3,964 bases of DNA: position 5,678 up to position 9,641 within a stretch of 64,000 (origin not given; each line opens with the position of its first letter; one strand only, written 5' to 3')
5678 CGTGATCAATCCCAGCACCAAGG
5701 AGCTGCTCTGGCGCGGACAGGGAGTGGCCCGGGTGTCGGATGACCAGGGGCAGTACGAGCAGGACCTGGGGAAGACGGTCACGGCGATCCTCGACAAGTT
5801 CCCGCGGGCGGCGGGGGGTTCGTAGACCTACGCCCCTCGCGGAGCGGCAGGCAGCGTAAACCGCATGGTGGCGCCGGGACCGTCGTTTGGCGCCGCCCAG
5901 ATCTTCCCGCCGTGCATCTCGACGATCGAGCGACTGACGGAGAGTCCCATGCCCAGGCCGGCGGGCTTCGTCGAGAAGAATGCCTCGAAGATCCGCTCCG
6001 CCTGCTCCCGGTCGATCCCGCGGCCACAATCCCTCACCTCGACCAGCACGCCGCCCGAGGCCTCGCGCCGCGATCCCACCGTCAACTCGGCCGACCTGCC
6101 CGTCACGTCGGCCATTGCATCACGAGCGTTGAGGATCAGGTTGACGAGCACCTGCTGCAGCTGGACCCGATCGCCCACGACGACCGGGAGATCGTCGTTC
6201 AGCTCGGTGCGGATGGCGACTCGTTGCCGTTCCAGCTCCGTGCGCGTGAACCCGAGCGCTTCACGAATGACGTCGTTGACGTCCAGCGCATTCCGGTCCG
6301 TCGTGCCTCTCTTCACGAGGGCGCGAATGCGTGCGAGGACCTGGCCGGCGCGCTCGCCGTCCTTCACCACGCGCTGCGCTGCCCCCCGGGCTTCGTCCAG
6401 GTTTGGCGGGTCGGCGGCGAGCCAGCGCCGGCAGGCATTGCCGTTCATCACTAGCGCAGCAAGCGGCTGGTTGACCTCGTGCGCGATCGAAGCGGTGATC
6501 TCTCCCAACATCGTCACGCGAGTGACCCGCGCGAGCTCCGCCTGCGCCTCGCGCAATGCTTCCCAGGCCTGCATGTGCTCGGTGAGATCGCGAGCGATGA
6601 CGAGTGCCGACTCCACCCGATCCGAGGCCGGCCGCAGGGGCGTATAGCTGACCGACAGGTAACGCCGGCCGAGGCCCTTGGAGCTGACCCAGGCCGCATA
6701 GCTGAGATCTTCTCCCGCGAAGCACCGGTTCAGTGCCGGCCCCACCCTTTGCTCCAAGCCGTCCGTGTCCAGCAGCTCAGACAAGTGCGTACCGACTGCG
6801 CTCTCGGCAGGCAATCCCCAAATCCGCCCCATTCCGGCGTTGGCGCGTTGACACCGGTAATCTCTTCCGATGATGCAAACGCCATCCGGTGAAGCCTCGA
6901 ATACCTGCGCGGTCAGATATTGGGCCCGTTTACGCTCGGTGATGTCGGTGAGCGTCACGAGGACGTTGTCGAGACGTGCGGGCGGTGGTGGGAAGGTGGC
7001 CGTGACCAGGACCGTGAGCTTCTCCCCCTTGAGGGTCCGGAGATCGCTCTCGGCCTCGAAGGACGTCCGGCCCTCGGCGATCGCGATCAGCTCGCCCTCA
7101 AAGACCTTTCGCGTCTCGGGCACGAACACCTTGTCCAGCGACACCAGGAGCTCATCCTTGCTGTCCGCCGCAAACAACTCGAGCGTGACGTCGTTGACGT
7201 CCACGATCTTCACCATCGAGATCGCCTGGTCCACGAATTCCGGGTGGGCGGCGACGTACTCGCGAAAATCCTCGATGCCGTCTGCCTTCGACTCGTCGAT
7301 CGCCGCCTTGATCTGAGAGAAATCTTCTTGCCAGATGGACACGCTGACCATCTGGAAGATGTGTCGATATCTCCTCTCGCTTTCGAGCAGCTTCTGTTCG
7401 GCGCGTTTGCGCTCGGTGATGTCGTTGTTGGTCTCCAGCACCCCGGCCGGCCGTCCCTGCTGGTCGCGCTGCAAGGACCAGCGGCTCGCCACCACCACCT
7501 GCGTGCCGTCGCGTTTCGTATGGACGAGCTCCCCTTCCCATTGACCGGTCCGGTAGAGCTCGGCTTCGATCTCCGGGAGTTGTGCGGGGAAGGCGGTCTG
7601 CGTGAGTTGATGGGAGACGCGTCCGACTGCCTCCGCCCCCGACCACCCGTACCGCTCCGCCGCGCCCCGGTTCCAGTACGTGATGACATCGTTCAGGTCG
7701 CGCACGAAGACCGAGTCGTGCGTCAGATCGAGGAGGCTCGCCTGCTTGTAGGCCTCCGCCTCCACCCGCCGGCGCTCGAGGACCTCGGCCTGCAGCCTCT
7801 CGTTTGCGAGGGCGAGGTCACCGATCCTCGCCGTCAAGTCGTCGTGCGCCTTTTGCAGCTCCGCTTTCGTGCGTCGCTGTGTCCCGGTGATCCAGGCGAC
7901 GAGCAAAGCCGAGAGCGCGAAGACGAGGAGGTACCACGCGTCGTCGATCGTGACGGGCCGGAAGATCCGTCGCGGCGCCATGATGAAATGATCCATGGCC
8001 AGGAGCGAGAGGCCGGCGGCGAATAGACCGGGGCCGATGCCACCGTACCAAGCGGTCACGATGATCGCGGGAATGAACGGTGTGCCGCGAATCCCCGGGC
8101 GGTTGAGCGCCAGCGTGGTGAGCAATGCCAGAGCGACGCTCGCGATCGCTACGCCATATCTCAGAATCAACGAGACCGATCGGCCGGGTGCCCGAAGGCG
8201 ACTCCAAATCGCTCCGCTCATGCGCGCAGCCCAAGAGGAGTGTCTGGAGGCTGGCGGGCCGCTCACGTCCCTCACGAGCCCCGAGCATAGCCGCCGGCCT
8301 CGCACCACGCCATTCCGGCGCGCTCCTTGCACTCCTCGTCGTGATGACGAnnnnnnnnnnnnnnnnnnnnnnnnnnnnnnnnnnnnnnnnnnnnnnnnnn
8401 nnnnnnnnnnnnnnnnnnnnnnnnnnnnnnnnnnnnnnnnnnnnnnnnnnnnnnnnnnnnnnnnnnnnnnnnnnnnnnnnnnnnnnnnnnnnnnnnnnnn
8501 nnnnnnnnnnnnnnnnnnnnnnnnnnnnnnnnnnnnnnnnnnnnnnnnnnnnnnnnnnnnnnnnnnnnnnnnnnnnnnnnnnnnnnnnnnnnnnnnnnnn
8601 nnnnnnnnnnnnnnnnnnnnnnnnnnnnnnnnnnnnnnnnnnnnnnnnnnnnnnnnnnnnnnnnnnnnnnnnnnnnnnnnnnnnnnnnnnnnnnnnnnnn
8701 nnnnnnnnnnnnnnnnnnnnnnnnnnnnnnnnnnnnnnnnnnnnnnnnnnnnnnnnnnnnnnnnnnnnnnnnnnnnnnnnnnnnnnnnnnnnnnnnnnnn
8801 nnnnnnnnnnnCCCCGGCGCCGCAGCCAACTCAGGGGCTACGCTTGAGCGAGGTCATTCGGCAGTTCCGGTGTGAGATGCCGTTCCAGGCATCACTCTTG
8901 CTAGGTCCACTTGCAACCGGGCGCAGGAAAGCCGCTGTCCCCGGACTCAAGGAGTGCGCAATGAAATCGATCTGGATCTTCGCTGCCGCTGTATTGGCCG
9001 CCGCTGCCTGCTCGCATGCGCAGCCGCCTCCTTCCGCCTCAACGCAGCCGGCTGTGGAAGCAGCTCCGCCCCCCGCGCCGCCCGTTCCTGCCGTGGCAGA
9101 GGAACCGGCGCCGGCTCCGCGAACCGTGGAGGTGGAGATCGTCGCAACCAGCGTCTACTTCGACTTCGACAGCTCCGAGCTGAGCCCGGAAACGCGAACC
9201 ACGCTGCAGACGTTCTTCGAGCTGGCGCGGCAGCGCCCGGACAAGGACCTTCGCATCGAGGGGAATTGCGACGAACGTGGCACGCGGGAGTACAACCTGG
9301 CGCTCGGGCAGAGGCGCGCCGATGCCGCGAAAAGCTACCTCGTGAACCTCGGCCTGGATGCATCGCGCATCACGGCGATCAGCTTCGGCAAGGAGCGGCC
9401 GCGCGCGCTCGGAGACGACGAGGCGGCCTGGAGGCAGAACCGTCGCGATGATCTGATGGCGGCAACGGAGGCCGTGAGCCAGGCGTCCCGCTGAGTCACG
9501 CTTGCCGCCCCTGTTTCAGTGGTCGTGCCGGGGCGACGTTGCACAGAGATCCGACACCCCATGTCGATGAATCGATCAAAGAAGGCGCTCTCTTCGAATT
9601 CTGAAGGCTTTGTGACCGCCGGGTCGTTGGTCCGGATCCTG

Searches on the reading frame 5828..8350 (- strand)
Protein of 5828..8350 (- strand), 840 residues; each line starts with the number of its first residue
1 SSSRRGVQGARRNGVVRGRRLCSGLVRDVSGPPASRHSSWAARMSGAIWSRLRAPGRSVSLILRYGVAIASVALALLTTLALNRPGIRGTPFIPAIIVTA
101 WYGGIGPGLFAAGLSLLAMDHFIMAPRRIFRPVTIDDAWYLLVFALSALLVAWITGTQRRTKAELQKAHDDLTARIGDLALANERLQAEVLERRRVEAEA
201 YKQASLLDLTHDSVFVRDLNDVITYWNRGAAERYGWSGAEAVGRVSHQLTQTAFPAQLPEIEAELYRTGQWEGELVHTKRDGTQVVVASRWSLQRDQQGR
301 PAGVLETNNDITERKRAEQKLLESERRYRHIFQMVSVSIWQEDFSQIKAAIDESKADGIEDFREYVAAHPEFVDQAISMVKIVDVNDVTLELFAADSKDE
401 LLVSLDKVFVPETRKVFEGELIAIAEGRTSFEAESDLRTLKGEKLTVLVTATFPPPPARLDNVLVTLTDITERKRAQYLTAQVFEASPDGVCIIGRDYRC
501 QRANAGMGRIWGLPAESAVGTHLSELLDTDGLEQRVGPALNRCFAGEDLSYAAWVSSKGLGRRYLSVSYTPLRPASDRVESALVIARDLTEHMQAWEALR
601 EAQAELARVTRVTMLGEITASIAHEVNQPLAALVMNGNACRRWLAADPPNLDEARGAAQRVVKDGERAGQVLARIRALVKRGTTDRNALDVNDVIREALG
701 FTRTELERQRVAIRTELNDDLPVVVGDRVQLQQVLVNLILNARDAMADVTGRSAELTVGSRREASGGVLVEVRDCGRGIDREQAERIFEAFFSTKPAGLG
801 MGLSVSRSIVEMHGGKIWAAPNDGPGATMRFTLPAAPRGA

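Call 63: search_protein_families(library=pfam, proteins=[window:5828-8350:-], max_evalue=0.00001)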
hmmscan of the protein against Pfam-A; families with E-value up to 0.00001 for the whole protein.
window:5828-8350:- (840 aa): 8 families
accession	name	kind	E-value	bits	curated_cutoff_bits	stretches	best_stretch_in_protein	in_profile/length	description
PF08448.16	PAS_4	-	3.4e-32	111.4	23.1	2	484-591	1-107/110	PAS fold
PF02518.31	HATPase_c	-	2.4e-23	83.1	26.4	1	726-836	1-110/111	Histidine kinase-, DNA gyrase B-, and HSP90-like ATPase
PF00989.32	PAS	-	4e-19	69.1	22.6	1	205-310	5-112/113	PAS fold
PF13426.13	PAS_9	-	4.2e-17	62.8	27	1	212-313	2-103/103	PAS domain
PF13493.11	DUF4118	-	1.6e-14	54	28.4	1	65-167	1-106/107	Domain of unknown function (DUF4118)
PF13188.13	PAS_8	-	2.2e-12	46.8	21.8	0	481-527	4-47/65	PAS domain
PF00512.31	HisKA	-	5.8e-07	29.9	26.9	1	615-681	2-63/66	His Kinase A (phospho-acceptor) domain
PF08447.18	PAS_3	-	2.4e-06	28.1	25.6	0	224-305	2-86/89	PAS fold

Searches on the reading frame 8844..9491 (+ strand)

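Call 63: search_protein_families(library=pfam, proteins=[window:8844-9491:+], max_evalue=0.00001)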
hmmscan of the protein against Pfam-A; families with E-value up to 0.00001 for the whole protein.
window:8844-9491:+ (216 aa): 1 family
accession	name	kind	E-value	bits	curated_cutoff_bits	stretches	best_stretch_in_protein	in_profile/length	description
PF00691.25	OmpA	-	5.1e-21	75.3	27.2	1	105-199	1-97/98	OmpA family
